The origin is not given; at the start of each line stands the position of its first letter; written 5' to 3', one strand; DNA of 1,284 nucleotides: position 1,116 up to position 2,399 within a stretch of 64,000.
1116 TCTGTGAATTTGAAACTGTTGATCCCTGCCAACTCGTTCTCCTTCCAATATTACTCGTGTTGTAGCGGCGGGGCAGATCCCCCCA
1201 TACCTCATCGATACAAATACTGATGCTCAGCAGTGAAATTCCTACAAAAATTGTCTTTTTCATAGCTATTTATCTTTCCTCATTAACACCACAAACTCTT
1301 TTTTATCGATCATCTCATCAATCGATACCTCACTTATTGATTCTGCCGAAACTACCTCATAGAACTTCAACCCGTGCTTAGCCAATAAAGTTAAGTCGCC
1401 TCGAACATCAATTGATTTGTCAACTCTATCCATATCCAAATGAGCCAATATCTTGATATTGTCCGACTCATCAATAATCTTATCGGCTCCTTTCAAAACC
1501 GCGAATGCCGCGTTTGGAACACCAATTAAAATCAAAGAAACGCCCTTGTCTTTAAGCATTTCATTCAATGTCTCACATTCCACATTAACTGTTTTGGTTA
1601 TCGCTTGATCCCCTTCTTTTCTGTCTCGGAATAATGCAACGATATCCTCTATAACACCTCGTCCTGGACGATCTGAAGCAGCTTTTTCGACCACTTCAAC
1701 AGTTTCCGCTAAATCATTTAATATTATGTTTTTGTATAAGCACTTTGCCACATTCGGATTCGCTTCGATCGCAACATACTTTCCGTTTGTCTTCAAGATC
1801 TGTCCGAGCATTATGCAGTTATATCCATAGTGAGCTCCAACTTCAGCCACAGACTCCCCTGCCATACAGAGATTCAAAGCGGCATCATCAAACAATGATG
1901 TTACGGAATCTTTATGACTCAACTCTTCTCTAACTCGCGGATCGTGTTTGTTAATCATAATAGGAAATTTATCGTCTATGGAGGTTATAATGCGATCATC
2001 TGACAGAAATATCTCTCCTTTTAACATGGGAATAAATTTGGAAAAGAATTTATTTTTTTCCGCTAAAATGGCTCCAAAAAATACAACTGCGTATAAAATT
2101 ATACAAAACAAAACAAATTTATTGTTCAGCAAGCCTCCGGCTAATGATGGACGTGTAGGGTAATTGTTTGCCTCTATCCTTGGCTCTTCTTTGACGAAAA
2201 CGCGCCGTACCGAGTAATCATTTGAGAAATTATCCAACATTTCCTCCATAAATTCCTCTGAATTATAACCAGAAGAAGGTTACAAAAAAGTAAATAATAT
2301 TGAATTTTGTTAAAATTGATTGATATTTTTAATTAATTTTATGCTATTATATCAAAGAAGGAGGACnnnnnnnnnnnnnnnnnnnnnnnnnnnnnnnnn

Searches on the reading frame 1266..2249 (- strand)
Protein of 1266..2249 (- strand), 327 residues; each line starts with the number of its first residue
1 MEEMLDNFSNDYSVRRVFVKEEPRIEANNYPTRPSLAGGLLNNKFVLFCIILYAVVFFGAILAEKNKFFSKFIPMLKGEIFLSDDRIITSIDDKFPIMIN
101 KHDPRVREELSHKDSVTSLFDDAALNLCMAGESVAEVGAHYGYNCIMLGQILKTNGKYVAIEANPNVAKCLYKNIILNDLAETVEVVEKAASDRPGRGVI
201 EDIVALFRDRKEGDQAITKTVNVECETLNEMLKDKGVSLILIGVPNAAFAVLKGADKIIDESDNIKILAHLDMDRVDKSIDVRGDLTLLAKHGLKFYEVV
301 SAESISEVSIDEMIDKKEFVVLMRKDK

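Call 6: search_protein_families(library=pfam, proteins=[window:1266-2249:-], max_evalue=0.001)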
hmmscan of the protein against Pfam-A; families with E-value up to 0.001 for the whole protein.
window:1266-2249:- (327 aa): 2 families
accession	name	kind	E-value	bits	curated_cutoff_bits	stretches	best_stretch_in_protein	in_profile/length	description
PF05050.19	Methyltransf_21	-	4.4e-09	37.1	22.7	1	136-268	1-144/173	Methyltransferase FkbM domain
PF02475.24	TRM5-TYW2_MTfase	-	0.00013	22.4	28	1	129-203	35-108/164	TRM5/TYW2 methyltransferase domain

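Call 53: find_encoding_contigs(protein=window:1266-2249:-, flank=10000, max_places=3)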
Protein window:1266-2249:- (327 aa): 18 contigs read that carry it; 3 places shown.
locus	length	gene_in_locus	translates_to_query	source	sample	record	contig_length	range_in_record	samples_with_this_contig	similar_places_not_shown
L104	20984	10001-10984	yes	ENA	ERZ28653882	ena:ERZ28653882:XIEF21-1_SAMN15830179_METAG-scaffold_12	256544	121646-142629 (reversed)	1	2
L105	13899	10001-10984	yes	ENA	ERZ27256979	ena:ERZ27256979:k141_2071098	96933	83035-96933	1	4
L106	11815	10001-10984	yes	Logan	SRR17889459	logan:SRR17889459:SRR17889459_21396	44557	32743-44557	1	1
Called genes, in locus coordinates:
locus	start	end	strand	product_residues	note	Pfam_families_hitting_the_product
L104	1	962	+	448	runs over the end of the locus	PF00437:T2SSE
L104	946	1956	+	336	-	PF00482:T2SSF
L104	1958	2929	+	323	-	PF00482:T2SSF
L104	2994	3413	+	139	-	PF01192:RNA_pol_Rpb6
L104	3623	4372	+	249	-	PF02348:CTP_transf_3, PF12804:NTP_transf_3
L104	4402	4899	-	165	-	PF00210:Ferritin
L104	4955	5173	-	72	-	PF01176:eIF-1a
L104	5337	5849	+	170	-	PF01250:Ribosomal_S6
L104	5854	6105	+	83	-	PF01084:Ribosomal_S18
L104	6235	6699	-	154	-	-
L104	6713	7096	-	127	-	PF14107:DUF4280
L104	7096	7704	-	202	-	-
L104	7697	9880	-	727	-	PF05954:Phage_GPD, PF04717:Phage_base_V, PF22178:Gp5_trimer_C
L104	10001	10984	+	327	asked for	PF05050:Methyltransf_21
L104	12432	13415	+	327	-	-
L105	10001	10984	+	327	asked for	PF05050:Methyltransf_21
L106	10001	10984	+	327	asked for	PF05050:Methyltransf_21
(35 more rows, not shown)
